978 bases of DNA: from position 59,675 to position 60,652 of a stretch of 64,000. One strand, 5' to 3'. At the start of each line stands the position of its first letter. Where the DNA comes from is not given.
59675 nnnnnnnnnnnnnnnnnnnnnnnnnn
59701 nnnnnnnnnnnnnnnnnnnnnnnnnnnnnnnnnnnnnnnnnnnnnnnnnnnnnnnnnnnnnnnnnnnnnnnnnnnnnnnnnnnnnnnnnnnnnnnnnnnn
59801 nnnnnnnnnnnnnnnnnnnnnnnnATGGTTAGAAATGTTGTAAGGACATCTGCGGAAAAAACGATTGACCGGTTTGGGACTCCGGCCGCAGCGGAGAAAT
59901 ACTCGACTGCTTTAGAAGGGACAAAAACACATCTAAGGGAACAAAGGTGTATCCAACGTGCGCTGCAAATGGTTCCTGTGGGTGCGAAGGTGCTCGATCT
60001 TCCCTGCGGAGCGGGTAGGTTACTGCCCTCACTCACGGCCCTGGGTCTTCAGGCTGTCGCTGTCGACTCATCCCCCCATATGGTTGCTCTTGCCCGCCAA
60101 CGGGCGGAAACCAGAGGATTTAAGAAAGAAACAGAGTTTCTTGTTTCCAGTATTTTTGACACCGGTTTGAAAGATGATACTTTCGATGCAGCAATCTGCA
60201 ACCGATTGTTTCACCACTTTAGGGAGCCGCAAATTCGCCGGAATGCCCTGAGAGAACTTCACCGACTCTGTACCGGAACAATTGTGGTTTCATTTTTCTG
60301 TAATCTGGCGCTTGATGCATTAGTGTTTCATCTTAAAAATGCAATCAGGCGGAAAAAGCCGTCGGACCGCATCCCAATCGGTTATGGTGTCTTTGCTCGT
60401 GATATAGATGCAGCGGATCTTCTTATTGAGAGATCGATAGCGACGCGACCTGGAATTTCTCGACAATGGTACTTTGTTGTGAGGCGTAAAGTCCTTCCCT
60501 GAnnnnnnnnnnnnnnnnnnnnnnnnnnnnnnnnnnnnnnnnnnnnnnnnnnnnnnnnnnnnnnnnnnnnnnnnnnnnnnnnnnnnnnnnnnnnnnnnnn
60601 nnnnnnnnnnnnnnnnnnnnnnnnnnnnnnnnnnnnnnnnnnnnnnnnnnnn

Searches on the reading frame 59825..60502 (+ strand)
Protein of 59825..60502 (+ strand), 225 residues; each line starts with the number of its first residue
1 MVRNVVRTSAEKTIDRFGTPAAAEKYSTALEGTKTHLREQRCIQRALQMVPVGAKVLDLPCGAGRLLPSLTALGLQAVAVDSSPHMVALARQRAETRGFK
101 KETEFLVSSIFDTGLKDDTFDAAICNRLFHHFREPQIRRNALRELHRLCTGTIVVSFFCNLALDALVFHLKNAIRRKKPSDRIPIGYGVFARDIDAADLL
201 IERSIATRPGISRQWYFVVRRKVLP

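Call 3: search_protein_families(library=pfam, proteins=[window:59825-60502:+], max_evalue=0.1)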
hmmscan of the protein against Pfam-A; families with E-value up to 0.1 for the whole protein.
window:59825-60502:+ (225 aa): 13 families
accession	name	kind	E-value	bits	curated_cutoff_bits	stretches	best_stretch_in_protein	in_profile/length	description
PF13649.12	Methyltransf_25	-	5.2e-18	66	27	1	56-149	1-93/97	Methyltransferase domain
PF08241.18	Methyltransf_11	-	3.1e-17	63.4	21.2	1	57-149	1-87/95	Methyltransferase domain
PF13847.12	Methyltransf_31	-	8e-15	55.2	27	1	53-159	4-113/145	Methyltransferase domain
PF08242.18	Methyltransf_12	-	3.8e-13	50.4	30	1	57-149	1-92/98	Methyltransferase domain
PF13489.12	Methyltransf_23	-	9.2e-10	38.9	27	1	43-156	13-117/164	Methyltransferase domain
PF01209.24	Ubie_methyltran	-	3.1e-06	27.2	20.1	1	47-149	42-143/233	ubiE/COQ5 methyltransferase family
PF05175.20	MTS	-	3.5e-06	27.2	23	1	52-133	31-112/170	Methyltransferase small domain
PF07021.18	MetW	-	6.8e-06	26.3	21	1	46-157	7-109/193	Methionine biosynthesis protein MetW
PF06325.19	PrmA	-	0.00014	21.9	22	1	32-129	141-236/296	Ribosomal protein L11 methyltransferase (PrmA)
PF03848.20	TehB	-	0.011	15.6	20.4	1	44-100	23-78/193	Tellurite resistance protein TehB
PF13679.12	Methyltransf_32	-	0.017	15.5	27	1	54-115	27-94/143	Methyltransferase domain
PF05401.17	NodS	-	0.07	13.4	24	1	53-148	44-135/201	Nodulation protein S (NodS)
PF02353.26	CMAS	-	0.098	12.4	27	0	43-133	54-141/273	Mycolic acid cyclopropane synthetase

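Call 4: search_protein_families(library=ncbifam, proteins=[window:59825-60502:+], max_evalue=0.1)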
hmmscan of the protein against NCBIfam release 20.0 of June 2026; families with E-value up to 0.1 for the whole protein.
window:59825-60502:+ (225 aa): 47 families (the best 25 are shown)
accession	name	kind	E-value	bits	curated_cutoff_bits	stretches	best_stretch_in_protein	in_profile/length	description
TIGR02021.1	BchM-ChlM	equivalog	1.6e-13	50.6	158.9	1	45-162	46-160/218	magnesium protoporphyrin IX methyltransferase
NF043040.1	corrin_prot_MT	hypoth_equivalog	4.1e-13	49.3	180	1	40-148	28-138/216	corrinoid protein-associated methyltransferase CpaM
NF041820.1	daptide_MTase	equivalog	4.3e-11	42.7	175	1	31-99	20-83/243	daptide-type RiPP biosynthesis methyltransferase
TIGR01983.1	UbiG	equivalog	1.7e-09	37.3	102.95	1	48-137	49-134/228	bifunctional 2-polyprenyl-6-hydroxyphenol methylase/3-demethylubiquinol 3-O-methyltransferase UbiG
TIGR01934.1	MenG_MenH_UbiE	subfamily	3.8e-09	36.2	158.35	1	49-149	38-133/223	ubiquinone/menaquinone biosynthesis methyltransferase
NF045667.1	MTase_DVU1556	equivalog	1.8e-08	34.1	155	1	49-148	19-110/213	DVU_1556 family methyltransferase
NF004851.0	PRK06202.1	equivalog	4.8e-08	32.7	243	1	52-156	60-165/237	hypothetical protein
NF001244.0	PRK00216.1-5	equivalog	8.2e-08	31.8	216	1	52-148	48-144/236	bifunctional demethylmenaquinone methyltransferase/2-methoxy-6-polyprenyl-1,4-benzoquinol methylase UbiE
NF001241.0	PRK00216.1-2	equivalog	5.4e-07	29.5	327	1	42-166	42-158/231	demethylmenaquinone methyltransferase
TIGR00406.1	prmA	equivalog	1.1e-06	28.3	183.15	1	32-129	139-235/288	50S ribosomal protein L11 methyltransferase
TIGR04290.1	meth_Rta_06860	hypoth_equivalog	1.9e-06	27.5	300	1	52-142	49-138/226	TIGR04290 family methyltransferase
TIGR02072.1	BioC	equivalog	2.9e-06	27.3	184.95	1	53-164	35-141/244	malonyl-ACP O-methyltransferase BioC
NF051855.1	GlySarMtaseBact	equivalog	2.9e-06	27.1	350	1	54-146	55-147/259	glycine/sarcosine N-methyltransferase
TIGR03534.1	RF_mod_PrmC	equivalog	3e-06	26.9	199.1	1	43-126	77-163/253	peptide chain release factor N(5)-glutamine methyltransferase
NF008264.0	PRK11036.1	equivalog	6.1e-06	25.9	366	1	23-158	10-150/261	tRNA uridine 5-oxyacetic acid(34) methyltransferase CmoM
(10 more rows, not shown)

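Call 62: search_solved_structures(query=window:59825-60502:+, max_evalue=0.001)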
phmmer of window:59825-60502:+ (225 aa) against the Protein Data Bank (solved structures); distinct sequences matched with E-value up to 0.001: 20.
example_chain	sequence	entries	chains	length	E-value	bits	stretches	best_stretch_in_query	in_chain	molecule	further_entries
4nec_A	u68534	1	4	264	4.2e-08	36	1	54-154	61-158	Putative SAM-dependent methyltransferase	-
1ve3_A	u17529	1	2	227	1.2e-07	34.5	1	51-159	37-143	hypothetical protein PH0226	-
3mgg_A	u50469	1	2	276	1.4e-07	34.3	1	49-153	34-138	Methyltransferase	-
3bus_A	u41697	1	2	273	2e-06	30.5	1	46-162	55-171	Methyltransferase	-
5wp5_A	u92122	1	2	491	2.4e-06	30.2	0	51-162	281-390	Phosphomethylethanolamine N-methyltransferase 2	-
1xxl_A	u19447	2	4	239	3.6e-06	29.7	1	55-150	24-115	YcgJ protein | ycgJ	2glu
3sm3_A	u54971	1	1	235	1.8e-05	27.4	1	55-149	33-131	SAM-dependent methyltransferases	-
5wp4_A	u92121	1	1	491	2.5e-05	26.9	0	51-161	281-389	Phosphoethanolamine N-methyltransferase 1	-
1wzn_A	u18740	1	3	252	4.7e-05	26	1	55-156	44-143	SAM-dependent methyltransferase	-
6uv6_A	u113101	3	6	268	4.9e-05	26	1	49-157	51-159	D-glucose O-methyltransferase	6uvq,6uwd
3e23_A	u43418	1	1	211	5.2e-05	25.9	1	43-93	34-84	uncharacterized protein RPA2492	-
8rdl_A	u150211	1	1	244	6.1e-05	25.7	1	52-134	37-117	ToxA protein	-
7bgg_A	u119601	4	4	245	6.9e-05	25.5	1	54-147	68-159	heterocyclic toxin methyltransferase (Rv0560c) | 2-heptyl-1-hydroxyquinolin-4(1H)-one methyltransferase | Uncharacterized protein Rv0560c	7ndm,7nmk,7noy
9ri2_A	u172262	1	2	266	0.00012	24.7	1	54-102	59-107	Methyltransferase, putative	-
7qcb_A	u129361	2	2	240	0.00016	24.3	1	41-101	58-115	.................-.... 27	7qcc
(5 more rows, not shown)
